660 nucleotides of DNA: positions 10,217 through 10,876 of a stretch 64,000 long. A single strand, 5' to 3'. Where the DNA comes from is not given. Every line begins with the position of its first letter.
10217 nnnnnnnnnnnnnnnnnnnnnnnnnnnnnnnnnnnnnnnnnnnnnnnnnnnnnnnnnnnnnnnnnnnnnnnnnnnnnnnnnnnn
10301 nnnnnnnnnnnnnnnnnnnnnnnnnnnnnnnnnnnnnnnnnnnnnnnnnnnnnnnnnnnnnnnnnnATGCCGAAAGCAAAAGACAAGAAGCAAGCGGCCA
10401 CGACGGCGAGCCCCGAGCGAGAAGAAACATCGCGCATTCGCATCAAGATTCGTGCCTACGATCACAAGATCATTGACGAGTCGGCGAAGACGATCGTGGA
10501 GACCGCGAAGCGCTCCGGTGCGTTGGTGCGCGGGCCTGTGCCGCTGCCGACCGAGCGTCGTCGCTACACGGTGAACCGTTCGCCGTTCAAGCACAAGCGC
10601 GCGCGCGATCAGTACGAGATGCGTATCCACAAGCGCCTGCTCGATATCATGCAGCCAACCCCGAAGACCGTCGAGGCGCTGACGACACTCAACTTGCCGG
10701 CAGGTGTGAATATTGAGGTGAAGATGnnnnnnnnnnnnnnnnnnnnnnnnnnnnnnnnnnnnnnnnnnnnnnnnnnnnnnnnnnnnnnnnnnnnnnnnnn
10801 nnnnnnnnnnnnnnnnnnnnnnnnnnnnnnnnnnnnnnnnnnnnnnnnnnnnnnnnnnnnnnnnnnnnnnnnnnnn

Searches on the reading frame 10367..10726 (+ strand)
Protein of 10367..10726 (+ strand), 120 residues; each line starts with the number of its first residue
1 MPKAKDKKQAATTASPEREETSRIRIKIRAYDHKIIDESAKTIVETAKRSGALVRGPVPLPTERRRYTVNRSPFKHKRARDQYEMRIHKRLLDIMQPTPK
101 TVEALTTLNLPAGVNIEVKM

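Call 40: find_homologous_proteins(query=window:10367-10726:+, max_evalue=1e-20)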
Query window:10367-10726:+ (120 aa): 4950 proteins with E <= 1e-20 among 4977 candidates; the best 120 are listed.
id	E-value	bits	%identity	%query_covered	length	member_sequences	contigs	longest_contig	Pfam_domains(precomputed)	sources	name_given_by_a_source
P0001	7.2e-54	198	92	85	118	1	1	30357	PF00338.28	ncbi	ncbi:MAG: 30S ribosomal protein S10 [Candidatus Uhrbacteria bacterium]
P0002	9.9e-54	198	92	85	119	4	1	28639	PF00338.28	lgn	-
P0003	3.2e-52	193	83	94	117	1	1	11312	PF00338.28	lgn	-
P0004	1.5e-51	191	86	91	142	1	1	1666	PF00338.28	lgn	-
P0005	2.3e-51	190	85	91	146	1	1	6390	PF00338.28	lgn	-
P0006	4.1e-51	190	85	91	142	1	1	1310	PF00338.28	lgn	-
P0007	4.7e-51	189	81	98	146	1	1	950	PF00338.28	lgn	-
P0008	5.4e-51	189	88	87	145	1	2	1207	PF00338.28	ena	-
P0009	9.9e-51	188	86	89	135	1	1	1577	PF00338.28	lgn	-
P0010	3.9e-50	186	88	85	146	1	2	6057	PF00338.28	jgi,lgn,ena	-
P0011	6.9e-49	182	73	100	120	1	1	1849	PF00338.28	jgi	jgi:small subunit ribosomal protein S10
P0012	8.1e-49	182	83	87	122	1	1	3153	PF00338.28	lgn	-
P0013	1.2e-48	182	84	85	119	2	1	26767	PF00338.28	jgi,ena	-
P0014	1.3e-48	182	83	87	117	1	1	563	PF00338.28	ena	-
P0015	1.6e-48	181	85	76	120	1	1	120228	PF00338.28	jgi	jgi:small subunit ribosomal protein S10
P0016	1.7e-48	181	78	96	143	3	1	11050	PF00338.28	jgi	-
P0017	1.9e-48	181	90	81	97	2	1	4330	PF00338.28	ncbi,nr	ncbi:MAG: 30S ribosomal protein S10 [bacterium]|nr:30S ribosomal protein S10 [bacterium]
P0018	2.3e-48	181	76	100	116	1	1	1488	PF00338.28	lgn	-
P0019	2.6e-48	181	83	85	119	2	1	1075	PF00338.28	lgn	-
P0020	5.2e-48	180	87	81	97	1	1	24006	PF00338.28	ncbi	ncbi:MAG: 30S ribosomal protein S10 [Candidatus Uhrbacteria bacterium]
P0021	5.3e-48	180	84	85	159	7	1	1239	PF00338.28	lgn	-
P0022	5.3e-48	180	78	91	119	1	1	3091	PF00338.28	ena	-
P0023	7.4e-48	179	84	85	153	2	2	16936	PF00338.28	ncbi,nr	ncbi:30S ribosomal protein S10 [Candidatus Uhrbacteria bacterium]|nr:30S ribosomal protein S10 [Cand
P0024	9.4e-48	179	83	85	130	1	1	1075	PF00338.28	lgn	-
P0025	1.0e-47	179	78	93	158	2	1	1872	PF00338.28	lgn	-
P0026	2.4e-47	178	72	99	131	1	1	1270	PF00338.28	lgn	-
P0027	2.5e-47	177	84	85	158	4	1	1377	PF00338.28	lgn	-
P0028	3.9e-47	177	70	94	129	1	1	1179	PF00338.28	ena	-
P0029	4.7e-47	177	77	92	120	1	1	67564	PF00338.28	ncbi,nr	ncbi:30S ribosomal protein S10 [Candidatus Uhrbacteria bacterium]|nr:30S ribosomal protein S10 [Cand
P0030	1.2e-46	175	71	93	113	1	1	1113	PF00338.28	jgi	jgi:small subunit ribosomal protein S10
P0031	1.4e-46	175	73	92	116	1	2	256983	PF00338.28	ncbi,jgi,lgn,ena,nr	ncbi:30S ribosomal protein S10 [Parcubacteria bacterium SG8_24]|nr:MAG: 30S ribosomal protein S10 [P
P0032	1.5e-46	175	70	95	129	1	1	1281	PF00338.28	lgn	-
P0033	2.0e-46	175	73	99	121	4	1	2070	PF00338.28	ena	-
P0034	2.1e-46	174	72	97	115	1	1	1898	PF00338.28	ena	-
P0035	3.7e-46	174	72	96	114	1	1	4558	PF00338.28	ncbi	-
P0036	4.7e-46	173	76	87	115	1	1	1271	PF00338.28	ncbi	-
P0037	4.9e-46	173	77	76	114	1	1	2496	PF00338.28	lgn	-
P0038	6.2e-46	173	73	90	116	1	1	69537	PF00338.28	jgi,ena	-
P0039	6.3e-46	173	69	98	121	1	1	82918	PF00338.28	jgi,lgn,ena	-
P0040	6.4e-46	173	72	91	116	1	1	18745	PF00338.28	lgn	-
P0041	6.5e-46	173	80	82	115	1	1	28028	PF00338.28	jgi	jgi:small subunit ribosomal protein S10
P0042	8.1e-46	173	75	87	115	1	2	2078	PF00338.28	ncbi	-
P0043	8.1e-46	173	71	94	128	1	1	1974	PF00338.28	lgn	-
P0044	1.0e-45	172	75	87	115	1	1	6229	PF00338.28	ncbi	-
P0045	1.1e-45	172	76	87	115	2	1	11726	PF00338.28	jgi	jgi:small subunit ribosomal protein S10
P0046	1.1e-45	172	73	88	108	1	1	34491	PF00338.28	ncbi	ncbi:MAG: 30S ribosomal protein S10 [Patescibacteria group bacterium]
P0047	1.2e-45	172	73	89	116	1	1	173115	PF00338.28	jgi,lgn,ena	-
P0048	1.3e-45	172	71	93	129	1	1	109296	PF00338.28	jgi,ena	-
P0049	1.4e-45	172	76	76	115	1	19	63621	PF00338.28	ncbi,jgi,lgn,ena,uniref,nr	ncbi:30S ribosomal protein S10 [Candidatus Uhrbacteria bacterium CG_4_10_14_0_8_um_filter_58_22]|uni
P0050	1.4e-45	172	76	76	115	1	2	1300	PF00338.28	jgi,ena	-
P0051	1.5e-45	172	76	87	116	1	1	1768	PF00338.28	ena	-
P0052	1.5e-45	172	73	88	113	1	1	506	PF00338.28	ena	-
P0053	1.5e-45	172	72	91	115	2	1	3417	PF00338.28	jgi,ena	jgi:small subunit ribosomal protein S10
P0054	1.6e-45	172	76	87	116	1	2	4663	PF00338.28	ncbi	-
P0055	1.6e-45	172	74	89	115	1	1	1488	PF00338.28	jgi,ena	-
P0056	1.7e-45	172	74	87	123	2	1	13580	PF00338.28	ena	-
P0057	1.8e-45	171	74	87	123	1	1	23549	PF00338.28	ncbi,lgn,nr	ncbi:MAG: 30S ribosomal protein S10 [bacterium]|nr:30S ribosomal protein S10 [bacterium]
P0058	2.0e-45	171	77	76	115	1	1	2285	PF00338.28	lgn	-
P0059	2.0e-45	171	76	76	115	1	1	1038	PF00338.28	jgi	-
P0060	2.1e-45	171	77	76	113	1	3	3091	PF00338.28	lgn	-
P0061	2.3e-45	171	71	91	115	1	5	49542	PF00338.28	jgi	jgi:small subunit ribosomal protein S10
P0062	2.3e-45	171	77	76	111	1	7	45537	PF00338.28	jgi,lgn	jgi:small subunit ribosomal protein S10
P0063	2.4e-45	171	70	100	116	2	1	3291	PF00338.28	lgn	-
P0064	2.4e-45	171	70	91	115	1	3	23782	PF00338.28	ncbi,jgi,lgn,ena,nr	ncbi:30S ribosomal protein S10 [Patescibacteria group bacterium]|nr:30S ribosomal protein S10 [Pates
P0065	2.5e-45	171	74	87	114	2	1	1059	PF00338.28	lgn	-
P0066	2.5e-45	171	77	76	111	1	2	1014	PF00338.28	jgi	jgi:small subunit ribosomal protein S10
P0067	2.6e-45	171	71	90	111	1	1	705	PF00338.28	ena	-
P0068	2.7e-45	171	71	92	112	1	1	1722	PF00338.28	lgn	-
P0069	2.7e-45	171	76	76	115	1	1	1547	PF00338.28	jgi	-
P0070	2.8e-45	171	73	90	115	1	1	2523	PF00338.28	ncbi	-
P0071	2.8e-45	171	71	90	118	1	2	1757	PF00338.28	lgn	-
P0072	2.9e-45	171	74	87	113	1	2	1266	PF00338.28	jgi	jgi:small subunit ribosomal protein S10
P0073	2.9e-45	171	78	75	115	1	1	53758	PF00338.28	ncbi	-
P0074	2.9e-45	171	76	76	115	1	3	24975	PF00338.28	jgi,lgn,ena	jgi:small subunit ribosomal protein S10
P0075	3.0e-45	171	66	99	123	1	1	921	PF00338.28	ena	-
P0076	3.1e-45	171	77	76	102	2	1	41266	PF00338.28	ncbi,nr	ncbi:MAG: 30S ribosomal protein S10 [Patescibacteria group bacterium]|nr:30S ribosomal protein S10 [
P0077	3.4e-45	171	78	76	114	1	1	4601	PF00338.28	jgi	jgi:small subunit ribosomal protein S10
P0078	3.5e-45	171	75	87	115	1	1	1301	PF00338.28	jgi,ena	-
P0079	3.6e-45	171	67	100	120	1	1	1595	PF00338.28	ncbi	-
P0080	3.6e-45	170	71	91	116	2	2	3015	PF00338.28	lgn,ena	-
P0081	3.6e-45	170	70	93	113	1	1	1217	PF00338.28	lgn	-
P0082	3.7e-45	170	77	76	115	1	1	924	PF00338.28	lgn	-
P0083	3.9e-45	170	69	95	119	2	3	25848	PF00338.28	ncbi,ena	-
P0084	3.9e-45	170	70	97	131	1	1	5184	PF00338.28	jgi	-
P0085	4.5e-45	170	76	75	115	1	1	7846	PF00338.28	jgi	-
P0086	4.6e-45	170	74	87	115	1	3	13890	PF00338.28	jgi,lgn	-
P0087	4.6e-45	170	75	85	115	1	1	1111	PF00338.28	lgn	-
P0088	4.6e-45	170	75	87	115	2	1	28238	PF00338.28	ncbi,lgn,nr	ncbi:MAG: 30S ribosomal protein S10 [Patescibacteria group bacterium]|nr:30S ribosomal protein S10 [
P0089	5.0e-45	170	70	93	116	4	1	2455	PF00338.28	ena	-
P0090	5.5e-45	170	77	76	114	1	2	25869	PF00338.28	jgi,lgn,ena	-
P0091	5.8e-45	170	70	96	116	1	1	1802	PF00338.28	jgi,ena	-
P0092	6.0e-45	170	72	93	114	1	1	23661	PF00338.28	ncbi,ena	-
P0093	6.6e-45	170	77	76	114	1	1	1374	PF00338.28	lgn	-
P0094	7.3e-45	170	74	87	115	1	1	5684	PF00338.28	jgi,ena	-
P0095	7.7e-45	169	73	88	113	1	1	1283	PF00338.28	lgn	-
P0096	8.2e-45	169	76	83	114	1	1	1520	PF00338.28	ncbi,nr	ncbi:30S ribosomal protein S10 [Candidatus Uhrbacteria bacterium]|nr:30S ribosomal protein S10 [Cand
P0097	8.5e-45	169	74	88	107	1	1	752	PF00338.28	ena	-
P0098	8.7e-45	169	74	88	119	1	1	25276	PF00338.28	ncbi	-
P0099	8.8e-45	169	77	76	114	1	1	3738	PF00338.28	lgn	-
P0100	9.5e-45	169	71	90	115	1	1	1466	PF00338.28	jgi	jgi:small subunit ribosomal protein S10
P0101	9.6e-45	169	66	100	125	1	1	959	PF00338.28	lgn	-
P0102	1.0e-44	169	70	87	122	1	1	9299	PF00338.28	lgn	-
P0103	1.0e-44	169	77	76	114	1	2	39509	PF00338.28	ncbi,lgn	-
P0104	1.1e-44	169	70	99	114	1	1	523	PF00338.28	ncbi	-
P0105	1.1e-44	169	68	100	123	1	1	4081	PF00338.28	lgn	-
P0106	1.2e-44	169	74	86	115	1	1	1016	PF00338.28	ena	-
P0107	1.2e-44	169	70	89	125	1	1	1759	PF00338.28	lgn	-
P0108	1.2e-44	169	71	91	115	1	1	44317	PF00338.28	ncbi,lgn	ncbi:MAG: 30S ribosomal protein S10 [bacterium]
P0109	1.2e-44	169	72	89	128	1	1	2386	PF00338.28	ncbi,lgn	-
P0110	1.3e-44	169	76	85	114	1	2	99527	PF00338.28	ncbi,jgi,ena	ncbi:MAG: 30S ribosomal protein S10 [Patescibacteria group bacterium]|jgi:small subunit ribosomal pr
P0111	1.3e-44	169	68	97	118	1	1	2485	PF00338.28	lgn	-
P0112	1.3e-44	169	67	98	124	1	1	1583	PF00338.28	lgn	-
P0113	1.4e-44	169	73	85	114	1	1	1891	PF00338.28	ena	-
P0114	1.4e-44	169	77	78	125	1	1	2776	PF00338.28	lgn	-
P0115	1.5e-44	169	68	95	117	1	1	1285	PF00338.28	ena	-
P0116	1.7e-44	168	66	99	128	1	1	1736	PF00338.28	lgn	-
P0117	2.1e-44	168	76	76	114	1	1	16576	PF00338.28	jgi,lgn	jgi:small subunit ribosomal protein S10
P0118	2.1e-44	168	73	88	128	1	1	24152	PF00338.28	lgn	-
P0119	2.4e-44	168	74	87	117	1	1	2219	PF00338.28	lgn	-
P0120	2.4e-44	168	68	93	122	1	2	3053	PF00338.28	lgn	-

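Call 41: find_encoding_contigs(protein=P0001, flank=1500, max_places=3)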
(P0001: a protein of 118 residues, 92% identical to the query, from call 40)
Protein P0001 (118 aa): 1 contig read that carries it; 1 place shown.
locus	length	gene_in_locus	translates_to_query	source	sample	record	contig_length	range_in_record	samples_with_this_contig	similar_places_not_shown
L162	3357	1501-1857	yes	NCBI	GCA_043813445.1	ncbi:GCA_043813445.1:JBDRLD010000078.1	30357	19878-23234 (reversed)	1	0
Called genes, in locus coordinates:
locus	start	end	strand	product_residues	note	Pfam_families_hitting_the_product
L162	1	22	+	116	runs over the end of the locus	-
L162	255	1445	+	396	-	PF00009:GTP_EFTU, PF03144:GTP_EFTU_D2, PF03143:GTP_EFTU_D3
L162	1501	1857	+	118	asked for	PF00338:Ribosomal_S10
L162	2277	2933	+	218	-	PF00297:Ribosomal_L3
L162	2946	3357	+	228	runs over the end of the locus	PF00573:Ribosomal_L4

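Call 42: find_encoding_contigs(protein=P0002, flank=1500, max_places=3)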
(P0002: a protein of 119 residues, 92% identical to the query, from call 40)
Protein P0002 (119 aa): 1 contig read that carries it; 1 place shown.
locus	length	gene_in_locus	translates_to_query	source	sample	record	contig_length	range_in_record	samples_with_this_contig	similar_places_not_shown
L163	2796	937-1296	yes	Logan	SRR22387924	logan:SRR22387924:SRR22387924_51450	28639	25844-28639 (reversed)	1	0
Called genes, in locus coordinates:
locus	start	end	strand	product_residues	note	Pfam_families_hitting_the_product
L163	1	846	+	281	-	?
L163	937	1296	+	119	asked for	PF00338:Ribosomal_S10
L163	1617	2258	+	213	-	PF00297:Ribosomal_L3 (weak)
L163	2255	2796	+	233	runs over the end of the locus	PF00573:Ribosomal_L4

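Call 43: find_encoding_contigs(protein=P0003, flank=1500, max_places=3)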
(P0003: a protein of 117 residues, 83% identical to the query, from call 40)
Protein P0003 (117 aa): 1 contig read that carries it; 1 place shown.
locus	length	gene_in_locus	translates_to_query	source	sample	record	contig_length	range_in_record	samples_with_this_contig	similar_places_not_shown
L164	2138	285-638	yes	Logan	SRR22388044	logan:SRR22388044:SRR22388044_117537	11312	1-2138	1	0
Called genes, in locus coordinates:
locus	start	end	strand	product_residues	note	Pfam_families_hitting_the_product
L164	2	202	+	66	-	?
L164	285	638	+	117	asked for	PF00338:Ribosomal_S10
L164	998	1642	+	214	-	PF00297:Ribosomal_L3 (weak)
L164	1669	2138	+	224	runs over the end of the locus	PF00573:Ribosomal_L4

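Call 44: find_encoding_contigs(protein=P0017, flank=1500, max_places=3)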
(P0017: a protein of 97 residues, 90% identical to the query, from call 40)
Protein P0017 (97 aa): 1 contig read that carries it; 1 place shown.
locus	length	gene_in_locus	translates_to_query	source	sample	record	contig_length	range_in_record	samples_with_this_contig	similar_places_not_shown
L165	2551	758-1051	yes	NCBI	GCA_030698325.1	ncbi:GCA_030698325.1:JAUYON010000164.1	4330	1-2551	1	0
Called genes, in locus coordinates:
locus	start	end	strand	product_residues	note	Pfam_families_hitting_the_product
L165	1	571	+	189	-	PF03144:GTP_EFTU_D2, PF03143:GTP_EFTU_D3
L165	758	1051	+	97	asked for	PF00338:Ribosomal_S10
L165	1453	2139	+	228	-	PF00297:Ribosomal_L3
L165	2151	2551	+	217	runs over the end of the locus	PF00573:Ribosomal_L4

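Call 45: find_encoding_contigs(protein=P0020, flank=1500, max_places=3)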
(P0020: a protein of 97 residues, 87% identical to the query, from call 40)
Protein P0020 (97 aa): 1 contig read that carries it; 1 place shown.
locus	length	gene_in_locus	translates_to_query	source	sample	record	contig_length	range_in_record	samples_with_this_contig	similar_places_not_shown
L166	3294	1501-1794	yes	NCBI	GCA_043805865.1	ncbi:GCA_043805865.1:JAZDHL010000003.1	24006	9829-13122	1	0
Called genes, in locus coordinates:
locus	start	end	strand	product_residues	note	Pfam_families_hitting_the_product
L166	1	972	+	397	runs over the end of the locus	PF00009:GTP_EFTU, PF03144:GTP_EFTU_D2, PF03143:GTP_EFTU_D3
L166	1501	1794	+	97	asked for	PF00338:Ribosomal_S10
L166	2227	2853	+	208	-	PF00297:Ribosomal_L3 (weak)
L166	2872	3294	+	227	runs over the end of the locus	PF00573:Ribosomal_L4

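Call 46: find_encoding_contigs(protein=P0010, flank=1500, max_places=3)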
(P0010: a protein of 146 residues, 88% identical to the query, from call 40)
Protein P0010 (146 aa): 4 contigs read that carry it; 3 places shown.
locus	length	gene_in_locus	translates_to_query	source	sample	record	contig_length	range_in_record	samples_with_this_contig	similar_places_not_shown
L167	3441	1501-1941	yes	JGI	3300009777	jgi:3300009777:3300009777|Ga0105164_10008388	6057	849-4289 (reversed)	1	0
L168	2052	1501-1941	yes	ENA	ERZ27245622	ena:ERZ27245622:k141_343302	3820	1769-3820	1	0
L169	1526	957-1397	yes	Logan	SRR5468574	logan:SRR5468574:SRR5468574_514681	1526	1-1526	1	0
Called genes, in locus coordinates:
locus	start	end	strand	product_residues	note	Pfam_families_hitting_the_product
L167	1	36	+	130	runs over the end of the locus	-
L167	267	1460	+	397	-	PF00009:GTP_EFTU, PF03144:GTP_EFTU_D2, PF03143:GTP_EFTU_D3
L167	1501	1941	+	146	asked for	PF00338:Ribosomal_S10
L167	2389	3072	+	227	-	PF00297:Ribosomal_L3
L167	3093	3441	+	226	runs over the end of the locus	PF00573:Ribosomal_L4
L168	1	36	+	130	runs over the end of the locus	-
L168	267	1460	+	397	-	PF00009:GTP_EFTU, PF03144:GTP_EFTU_D2, PF03143:GTP_EFTU_D3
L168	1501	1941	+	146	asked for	PF00338:Ribosomal_S10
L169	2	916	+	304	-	?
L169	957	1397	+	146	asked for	PF00338:Ribosomal_S10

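Call 47: find_encoding_contigs(protein=P0005, flank=1500, max_places=3)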
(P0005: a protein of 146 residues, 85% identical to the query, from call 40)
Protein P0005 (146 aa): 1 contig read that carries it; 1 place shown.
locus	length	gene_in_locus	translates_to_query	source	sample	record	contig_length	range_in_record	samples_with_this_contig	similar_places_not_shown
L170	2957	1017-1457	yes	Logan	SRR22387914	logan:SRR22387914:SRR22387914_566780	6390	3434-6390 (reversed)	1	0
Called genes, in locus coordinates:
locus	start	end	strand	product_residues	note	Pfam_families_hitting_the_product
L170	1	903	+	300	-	?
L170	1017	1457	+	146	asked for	PF00338:Ribosomal_S10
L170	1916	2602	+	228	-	PF00297:Ribosomal_L3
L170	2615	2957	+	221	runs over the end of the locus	PF00573:Ribosomal_L4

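Call 48: find_encoding_contigs(protein=P0013, flank=1500, max_places=3)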
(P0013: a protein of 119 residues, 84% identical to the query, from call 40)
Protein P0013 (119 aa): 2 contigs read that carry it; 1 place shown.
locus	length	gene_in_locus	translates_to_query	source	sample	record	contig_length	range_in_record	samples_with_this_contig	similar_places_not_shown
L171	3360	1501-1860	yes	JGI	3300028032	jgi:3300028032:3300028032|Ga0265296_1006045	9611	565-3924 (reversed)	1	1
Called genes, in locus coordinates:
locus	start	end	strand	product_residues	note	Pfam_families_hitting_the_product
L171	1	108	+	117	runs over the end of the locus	-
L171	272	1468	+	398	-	PF00009:GTP_EFTU, PF03144:GTP_EFTU_D2, PF03143:GTP_EFTU_D3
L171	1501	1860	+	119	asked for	PF00338:Ribosomal_S10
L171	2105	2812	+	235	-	PF00297:Ribosomal_L3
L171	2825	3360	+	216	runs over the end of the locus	PF00573:Ribosomal_L4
